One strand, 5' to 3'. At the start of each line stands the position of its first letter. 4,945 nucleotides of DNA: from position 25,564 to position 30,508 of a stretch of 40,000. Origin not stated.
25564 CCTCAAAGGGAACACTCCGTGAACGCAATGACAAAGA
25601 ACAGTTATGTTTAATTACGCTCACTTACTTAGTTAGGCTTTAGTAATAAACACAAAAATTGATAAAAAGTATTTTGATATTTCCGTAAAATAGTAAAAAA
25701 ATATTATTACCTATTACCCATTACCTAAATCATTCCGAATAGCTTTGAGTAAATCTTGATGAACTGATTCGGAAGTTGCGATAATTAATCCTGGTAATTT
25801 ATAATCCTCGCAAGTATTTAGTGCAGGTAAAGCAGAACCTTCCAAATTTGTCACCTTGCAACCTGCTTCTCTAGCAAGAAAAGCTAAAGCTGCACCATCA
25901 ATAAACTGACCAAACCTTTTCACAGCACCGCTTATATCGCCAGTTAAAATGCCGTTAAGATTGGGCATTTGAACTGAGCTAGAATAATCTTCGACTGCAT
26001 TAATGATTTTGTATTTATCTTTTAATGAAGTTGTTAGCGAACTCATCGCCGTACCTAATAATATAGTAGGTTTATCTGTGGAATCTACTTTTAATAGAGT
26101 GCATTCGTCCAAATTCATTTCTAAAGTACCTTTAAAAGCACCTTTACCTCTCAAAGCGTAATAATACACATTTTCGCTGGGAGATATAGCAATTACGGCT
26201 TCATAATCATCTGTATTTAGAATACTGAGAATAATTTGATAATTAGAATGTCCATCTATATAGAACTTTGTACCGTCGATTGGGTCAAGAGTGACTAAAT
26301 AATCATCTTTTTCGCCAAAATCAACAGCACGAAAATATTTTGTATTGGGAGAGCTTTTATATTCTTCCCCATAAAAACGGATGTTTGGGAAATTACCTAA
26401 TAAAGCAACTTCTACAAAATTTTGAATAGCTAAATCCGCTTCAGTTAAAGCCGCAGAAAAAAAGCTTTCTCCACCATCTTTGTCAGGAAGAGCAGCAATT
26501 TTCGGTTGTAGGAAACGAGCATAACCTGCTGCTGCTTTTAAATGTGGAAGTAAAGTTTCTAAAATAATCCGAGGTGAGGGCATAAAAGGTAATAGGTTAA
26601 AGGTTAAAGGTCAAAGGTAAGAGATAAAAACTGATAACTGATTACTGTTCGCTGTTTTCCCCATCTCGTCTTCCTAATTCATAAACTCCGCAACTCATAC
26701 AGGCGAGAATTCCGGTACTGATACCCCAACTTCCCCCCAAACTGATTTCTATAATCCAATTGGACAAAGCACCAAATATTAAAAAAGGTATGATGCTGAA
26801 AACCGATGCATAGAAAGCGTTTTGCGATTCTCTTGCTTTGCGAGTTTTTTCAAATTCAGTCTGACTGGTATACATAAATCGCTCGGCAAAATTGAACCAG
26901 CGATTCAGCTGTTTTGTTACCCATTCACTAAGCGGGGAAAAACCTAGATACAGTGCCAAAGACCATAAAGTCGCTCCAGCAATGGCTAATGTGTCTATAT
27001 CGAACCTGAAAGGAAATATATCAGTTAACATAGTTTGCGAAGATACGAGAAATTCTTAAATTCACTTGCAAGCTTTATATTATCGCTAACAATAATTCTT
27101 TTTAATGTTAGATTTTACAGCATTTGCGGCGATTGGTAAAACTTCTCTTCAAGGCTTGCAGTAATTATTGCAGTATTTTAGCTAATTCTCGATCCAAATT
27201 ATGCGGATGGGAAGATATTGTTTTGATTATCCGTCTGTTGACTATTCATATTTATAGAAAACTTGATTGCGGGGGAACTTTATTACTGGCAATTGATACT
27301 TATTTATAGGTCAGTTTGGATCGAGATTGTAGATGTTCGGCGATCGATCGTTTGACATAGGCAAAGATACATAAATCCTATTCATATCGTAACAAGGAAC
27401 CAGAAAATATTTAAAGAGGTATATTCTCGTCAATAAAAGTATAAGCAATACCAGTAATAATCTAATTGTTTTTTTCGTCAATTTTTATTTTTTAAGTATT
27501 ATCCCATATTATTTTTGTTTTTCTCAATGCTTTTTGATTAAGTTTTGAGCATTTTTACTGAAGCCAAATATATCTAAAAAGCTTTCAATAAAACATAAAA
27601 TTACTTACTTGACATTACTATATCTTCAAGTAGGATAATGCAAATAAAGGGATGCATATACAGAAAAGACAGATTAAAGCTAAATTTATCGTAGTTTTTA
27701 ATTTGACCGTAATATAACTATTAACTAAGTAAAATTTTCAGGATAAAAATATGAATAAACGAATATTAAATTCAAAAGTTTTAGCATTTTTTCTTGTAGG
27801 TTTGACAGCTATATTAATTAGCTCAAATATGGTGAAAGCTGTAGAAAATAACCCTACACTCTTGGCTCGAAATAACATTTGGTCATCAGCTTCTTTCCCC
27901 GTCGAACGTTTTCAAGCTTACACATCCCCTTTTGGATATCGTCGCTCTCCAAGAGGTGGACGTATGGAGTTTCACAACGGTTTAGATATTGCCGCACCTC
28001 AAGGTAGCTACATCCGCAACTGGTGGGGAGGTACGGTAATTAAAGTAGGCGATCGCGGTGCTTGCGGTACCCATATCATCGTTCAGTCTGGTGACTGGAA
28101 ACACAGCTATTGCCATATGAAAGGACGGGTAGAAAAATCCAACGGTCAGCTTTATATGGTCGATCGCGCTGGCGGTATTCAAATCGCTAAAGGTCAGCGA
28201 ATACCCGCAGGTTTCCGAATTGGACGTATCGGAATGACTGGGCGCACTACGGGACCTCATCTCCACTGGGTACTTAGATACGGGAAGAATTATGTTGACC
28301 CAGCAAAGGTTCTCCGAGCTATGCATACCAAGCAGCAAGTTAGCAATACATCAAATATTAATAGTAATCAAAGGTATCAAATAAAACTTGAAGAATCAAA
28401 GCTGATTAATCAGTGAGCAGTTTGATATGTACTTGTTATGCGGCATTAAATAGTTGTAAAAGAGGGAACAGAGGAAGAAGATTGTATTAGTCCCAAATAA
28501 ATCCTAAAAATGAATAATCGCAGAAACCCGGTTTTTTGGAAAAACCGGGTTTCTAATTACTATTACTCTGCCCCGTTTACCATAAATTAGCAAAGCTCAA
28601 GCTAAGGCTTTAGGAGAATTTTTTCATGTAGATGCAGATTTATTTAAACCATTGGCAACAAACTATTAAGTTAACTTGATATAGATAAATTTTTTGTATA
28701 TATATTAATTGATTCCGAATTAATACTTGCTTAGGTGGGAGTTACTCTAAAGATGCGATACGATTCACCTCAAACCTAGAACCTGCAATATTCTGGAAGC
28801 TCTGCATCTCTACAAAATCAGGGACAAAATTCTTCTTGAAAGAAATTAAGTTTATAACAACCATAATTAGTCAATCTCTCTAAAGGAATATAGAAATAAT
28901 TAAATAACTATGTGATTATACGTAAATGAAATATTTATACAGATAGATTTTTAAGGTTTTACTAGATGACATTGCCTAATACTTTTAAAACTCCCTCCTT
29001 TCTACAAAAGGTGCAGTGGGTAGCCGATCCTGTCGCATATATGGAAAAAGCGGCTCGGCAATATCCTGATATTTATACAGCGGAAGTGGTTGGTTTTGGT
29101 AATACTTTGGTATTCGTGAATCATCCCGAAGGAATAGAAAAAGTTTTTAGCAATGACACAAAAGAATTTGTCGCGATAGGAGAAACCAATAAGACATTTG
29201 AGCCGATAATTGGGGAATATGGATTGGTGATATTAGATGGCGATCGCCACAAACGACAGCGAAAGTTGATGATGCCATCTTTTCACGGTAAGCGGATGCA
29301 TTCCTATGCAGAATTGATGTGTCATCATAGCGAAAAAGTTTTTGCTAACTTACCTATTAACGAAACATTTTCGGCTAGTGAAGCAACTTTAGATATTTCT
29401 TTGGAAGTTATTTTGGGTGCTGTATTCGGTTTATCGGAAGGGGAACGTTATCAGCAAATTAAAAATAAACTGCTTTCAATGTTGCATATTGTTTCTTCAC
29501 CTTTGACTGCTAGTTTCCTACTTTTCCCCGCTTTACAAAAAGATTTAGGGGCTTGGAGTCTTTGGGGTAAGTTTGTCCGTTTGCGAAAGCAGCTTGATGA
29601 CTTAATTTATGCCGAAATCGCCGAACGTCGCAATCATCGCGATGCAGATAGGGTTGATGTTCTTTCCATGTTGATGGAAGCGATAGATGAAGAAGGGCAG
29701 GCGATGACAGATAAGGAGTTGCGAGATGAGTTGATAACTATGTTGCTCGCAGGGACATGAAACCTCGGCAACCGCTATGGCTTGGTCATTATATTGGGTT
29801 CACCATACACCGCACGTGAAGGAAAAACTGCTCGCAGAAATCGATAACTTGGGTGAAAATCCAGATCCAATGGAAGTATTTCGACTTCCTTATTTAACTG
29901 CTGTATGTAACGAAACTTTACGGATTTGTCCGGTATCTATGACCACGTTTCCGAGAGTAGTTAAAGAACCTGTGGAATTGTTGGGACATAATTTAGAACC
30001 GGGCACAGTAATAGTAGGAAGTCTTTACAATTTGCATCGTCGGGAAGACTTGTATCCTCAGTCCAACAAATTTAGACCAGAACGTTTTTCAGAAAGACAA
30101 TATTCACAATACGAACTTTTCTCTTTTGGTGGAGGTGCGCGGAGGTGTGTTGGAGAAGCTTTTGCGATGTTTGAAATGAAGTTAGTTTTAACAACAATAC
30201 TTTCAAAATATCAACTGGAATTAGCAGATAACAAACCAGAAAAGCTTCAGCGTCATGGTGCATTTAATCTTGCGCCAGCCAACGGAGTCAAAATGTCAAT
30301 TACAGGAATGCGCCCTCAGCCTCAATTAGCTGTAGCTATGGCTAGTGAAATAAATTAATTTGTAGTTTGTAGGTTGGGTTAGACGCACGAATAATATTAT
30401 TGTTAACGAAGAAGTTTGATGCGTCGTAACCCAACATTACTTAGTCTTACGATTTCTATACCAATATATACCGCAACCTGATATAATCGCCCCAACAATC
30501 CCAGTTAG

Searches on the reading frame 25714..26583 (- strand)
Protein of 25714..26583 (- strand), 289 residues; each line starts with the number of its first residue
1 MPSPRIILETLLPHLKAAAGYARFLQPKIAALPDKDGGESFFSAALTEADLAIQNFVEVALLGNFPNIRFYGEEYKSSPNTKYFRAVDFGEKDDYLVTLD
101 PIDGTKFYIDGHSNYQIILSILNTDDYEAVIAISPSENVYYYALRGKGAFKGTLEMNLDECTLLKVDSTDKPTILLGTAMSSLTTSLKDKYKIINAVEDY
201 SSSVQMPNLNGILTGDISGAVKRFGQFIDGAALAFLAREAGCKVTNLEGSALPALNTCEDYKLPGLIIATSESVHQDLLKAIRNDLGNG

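Call 39: search_protein_families(library=pfam, proteins=[window:25714-26583:-], max_evalue=0.001)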
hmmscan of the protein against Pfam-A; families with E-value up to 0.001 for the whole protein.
window:25714-26583:- (289 aa): 1 family
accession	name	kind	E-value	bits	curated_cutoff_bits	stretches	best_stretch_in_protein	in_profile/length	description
PF00459.30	Inositol_P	-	2e-20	73.9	27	1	43-283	39-267/271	Inositol monophosphatase family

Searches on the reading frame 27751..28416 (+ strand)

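Call 39: search_protein_families(library=pfam, proteins=[window:27751-28416:+], max_evalue=0.001)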
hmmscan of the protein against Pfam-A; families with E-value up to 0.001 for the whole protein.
window:27751-28416:+ (221 aa): 1 family
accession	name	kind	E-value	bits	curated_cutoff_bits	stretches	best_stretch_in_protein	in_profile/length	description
PF01551.29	Peptidase_M23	-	6.2e-20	71.6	28.7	1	74-184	2-96/96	Peptidase family M23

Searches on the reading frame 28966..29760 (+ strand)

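Call 39: search_protein_families(library=pfam, proteins=[window:28966-29760:+], max_evalue=0.001)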
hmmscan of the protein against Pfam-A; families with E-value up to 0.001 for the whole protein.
window:28966-29760:+ (264 aa): 1 family
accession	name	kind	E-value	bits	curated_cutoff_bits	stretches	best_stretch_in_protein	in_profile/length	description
PF00067.27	p450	-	3e-26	92.6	22.8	1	16-264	13-275/462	Cytochrome P450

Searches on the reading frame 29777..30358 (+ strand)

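Call 39: search_protein_families(library=pfam, proteins=[window:29777-30358:+], max_evalue=0.001)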
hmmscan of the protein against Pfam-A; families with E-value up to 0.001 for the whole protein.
window:29777-30358:+ (193 aa): 1 family
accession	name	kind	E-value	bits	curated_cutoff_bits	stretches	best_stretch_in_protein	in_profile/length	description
PF00067.27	p450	-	7.9e-44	150.6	22.8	1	1-163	282-451/462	Cytochrome P450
